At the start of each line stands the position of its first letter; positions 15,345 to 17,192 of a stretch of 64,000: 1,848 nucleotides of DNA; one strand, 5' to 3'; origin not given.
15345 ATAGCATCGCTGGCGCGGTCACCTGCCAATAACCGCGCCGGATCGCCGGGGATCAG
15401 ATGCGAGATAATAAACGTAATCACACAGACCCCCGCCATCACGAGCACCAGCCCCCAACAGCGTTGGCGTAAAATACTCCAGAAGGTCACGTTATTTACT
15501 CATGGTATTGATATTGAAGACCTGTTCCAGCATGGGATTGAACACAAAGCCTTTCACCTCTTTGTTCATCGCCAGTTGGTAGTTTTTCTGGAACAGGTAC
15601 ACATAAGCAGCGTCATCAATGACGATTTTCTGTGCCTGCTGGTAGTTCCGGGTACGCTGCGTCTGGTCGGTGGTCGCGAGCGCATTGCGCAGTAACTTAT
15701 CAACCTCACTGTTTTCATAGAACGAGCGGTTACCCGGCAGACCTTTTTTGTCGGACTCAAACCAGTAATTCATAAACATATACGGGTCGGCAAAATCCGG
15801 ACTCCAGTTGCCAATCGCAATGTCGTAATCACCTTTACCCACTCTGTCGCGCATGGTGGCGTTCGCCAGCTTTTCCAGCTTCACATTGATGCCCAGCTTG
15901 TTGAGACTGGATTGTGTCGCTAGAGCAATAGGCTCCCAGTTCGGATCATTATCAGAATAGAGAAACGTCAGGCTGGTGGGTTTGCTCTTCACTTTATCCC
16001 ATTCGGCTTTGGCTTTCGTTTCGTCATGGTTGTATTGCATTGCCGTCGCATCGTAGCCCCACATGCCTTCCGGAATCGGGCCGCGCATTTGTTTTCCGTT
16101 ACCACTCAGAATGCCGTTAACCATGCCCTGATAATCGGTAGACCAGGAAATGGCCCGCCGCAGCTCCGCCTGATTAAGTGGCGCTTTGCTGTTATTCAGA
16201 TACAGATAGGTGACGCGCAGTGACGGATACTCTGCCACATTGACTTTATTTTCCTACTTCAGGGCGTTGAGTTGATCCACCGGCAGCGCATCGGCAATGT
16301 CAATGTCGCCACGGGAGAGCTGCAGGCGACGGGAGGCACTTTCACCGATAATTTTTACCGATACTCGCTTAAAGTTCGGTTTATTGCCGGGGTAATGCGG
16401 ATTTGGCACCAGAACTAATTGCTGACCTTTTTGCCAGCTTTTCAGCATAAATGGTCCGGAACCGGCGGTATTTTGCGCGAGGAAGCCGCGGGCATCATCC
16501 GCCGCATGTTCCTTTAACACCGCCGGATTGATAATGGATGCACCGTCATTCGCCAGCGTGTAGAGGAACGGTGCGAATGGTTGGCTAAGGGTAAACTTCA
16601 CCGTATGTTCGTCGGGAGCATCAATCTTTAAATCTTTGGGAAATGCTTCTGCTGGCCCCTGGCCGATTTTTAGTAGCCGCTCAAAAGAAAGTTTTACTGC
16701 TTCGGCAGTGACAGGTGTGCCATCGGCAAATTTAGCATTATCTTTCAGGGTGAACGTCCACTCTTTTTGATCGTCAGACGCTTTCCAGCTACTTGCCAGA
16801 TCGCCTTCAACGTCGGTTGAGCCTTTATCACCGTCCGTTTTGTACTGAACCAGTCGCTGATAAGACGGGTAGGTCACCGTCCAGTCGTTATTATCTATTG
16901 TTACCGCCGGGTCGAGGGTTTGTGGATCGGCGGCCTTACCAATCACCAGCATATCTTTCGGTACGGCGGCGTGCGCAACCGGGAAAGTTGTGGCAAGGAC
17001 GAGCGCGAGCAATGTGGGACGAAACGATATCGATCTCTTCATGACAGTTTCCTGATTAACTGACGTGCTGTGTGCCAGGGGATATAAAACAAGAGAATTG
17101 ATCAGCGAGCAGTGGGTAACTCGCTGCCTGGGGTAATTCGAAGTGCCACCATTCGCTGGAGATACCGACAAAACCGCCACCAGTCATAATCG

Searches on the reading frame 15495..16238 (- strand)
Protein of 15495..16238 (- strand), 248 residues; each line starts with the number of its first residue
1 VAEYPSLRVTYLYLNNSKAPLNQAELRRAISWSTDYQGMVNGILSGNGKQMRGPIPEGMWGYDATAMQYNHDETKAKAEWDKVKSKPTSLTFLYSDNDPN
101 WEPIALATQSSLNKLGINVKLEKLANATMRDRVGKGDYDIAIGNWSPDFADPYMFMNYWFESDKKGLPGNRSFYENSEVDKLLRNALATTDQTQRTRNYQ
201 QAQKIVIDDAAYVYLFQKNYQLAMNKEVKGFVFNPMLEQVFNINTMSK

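Call 20: list_cluster_members(proteins=[window:16257-17042:-, window:15495-16238:-])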
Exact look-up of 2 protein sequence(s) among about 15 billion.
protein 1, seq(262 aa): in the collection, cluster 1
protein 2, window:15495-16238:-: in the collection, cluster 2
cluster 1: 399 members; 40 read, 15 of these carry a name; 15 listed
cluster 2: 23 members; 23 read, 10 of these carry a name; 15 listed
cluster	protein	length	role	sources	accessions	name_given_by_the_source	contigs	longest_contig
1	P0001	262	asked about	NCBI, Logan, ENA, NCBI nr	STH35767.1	ABC transporter substrate-binding protein [Escherichia coli]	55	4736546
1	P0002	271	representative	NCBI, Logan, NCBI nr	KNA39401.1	hypothetical protein ERYG_05760 [Escherichia coli M114]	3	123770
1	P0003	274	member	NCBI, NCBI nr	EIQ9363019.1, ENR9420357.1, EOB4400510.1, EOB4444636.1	ABC transporter substrate-binding protein, partial [Escherichia coli] | ABC transporter substrate-binding protein [Escherichia coli]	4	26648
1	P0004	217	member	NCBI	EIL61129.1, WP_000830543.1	D-ala-D-a la transporter subunit, partial [Escherichia coli 75]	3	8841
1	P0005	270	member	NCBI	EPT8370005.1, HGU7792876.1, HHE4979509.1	TPA: ABC transporter substrate-binding protein, partial [Escherichia coli]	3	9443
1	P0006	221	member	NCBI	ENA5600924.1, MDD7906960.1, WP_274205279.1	ABC transporter substrate-binding protein, partial [Escherichia coli]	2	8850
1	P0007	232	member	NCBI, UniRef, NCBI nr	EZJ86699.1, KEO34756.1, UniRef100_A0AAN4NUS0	bacterial extracellular solute-binding s, 5 Middle family protein [Escherichia coli ... | Bacterial extracellular solute-binding s, 5 Middle family protein n=2 Tax=Escherichia ...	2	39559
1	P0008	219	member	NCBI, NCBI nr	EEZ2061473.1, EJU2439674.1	ABC transporter substrate-binding protein, partial [Escherichia coli] | ABC transporter substrate-binding protein [Escherichia coli]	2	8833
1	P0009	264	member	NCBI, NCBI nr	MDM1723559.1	ABC transporter substrate-binding protein, partial [Escherichia coli] | ABC transporter substrate-binding protein [Escherichia coli]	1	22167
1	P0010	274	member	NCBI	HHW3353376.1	TPA: ABC transporter substrate-binding protein, partial [Escherichia coli]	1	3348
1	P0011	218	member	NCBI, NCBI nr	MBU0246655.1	ABC transporter substrate-binding protein, partial [Escherichia coli] | ABC transporter substrate-binding protein [Escherichia coli]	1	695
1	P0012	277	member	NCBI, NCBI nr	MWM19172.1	ABC transporter substrate-binding protein, partial [Escherichia coli] | ABC transporter substrate-binding protein [Escherichia coli]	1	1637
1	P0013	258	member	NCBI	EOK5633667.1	ABC transporter substrate-binding protein, partial [Escherichia coli]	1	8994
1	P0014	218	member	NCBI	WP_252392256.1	ABC transporter substrate-binding protein, partial [Escherichia coli]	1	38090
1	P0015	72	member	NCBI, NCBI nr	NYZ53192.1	ABC transporter substrate-binding protein, partial [Escherichia coli] | ABC transporter substrate-binding protein [Escherichia coli]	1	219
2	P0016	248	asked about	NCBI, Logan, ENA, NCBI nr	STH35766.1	ABC transporter substrate-binding protein [Escherichia coli]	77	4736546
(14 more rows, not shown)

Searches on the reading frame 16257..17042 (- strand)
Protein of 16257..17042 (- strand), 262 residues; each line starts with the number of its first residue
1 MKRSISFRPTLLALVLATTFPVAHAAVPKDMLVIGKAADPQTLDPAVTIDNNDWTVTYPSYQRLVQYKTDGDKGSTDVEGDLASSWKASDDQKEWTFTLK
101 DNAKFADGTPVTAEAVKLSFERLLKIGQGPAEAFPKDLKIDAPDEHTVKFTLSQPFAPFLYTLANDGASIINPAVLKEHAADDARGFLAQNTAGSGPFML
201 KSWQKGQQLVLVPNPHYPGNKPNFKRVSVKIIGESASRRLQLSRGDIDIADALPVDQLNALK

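Call 21: find_encoding_contigs(protein=P0001, flank=3000, max_places=10)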
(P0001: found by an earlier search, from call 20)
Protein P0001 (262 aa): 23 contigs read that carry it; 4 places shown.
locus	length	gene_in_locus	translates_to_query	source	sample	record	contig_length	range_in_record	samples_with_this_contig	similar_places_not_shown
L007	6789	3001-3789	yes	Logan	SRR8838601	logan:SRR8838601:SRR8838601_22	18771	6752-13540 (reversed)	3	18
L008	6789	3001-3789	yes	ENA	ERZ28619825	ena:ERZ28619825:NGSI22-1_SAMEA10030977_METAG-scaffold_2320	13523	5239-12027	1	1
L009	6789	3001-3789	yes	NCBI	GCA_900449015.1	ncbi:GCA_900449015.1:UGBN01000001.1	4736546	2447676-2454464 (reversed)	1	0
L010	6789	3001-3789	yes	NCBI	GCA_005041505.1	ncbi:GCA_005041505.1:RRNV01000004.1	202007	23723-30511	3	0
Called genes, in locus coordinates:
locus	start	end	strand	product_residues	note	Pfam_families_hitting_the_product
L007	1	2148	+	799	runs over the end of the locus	PF00989:PAS, PF13426:PAS_9, PF00989:PAS, PF08448:PAS_4, PF13188:PAS_8 (weak), PF13426:PAS_9, PF00990:GGDEF, PF00563:EAL, +1 more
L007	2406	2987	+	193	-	PF01427:Peptidase_M15, PF02557:VanY (weak)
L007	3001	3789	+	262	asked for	PF00496:SBP_bac_5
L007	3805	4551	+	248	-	PF00496:SBP_bac_5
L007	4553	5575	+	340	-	PF19300:BPD_transp_1_N, PF00528:BPD_transp_1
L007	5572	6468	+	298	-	PF12911:OppC_N, PF00528:BPD_transp_1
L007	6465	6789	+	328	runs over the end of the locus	PF00005:ABC_tran, PF02463:SMC_N (weak), PF13304:AAA_21 (faint), PF08352:oligo_HPY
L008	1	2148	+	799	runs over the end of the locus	PF00989:PAS, PF13188:PAS_8 (faint), PF13426:PAS_9, PF00989:PAS, PF08448:PAS_4, PF13426:PAS_9, PF00990:GGDEF, PF00563:EAL, +1 more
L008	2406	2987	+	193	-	PF01427:Peptidase_M15, PF02557:VanY (weak)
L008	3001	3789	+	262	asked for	PF00496:SBP_bac_5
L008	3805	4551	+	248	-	PF00496:SBP_bac_5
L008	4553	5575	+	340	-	PF19300:BPD_transp_1_N, PF00528:BPD_transp_1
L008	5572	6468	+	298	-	PF12911:OppC_N, PF00528:BPD_transp_1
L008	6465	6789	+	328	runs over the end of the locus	PF00005:ABC_tran, PF02463:SMC_N (weak), PF13304:AAA_21 (faint), PF08352:oligo_HPY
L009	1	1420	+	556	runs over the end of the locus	PF00989:PAS, PF12860:PAS_7 (faint), PF13426:PAS_9, PF00989:PAS, PF13188:PAS_8 (weak), PF08448:PAS_4, PF13426:PAS_9, PF00990:GGDEF, +1 more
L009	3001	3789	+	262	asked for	PF00496:SBP_bac_5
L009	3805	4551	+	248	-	PF00496:SBP_bac_5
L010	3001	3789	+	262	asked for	PF00496:SBP_bac_5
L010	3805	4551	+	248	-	PF00496:SBP_bac_5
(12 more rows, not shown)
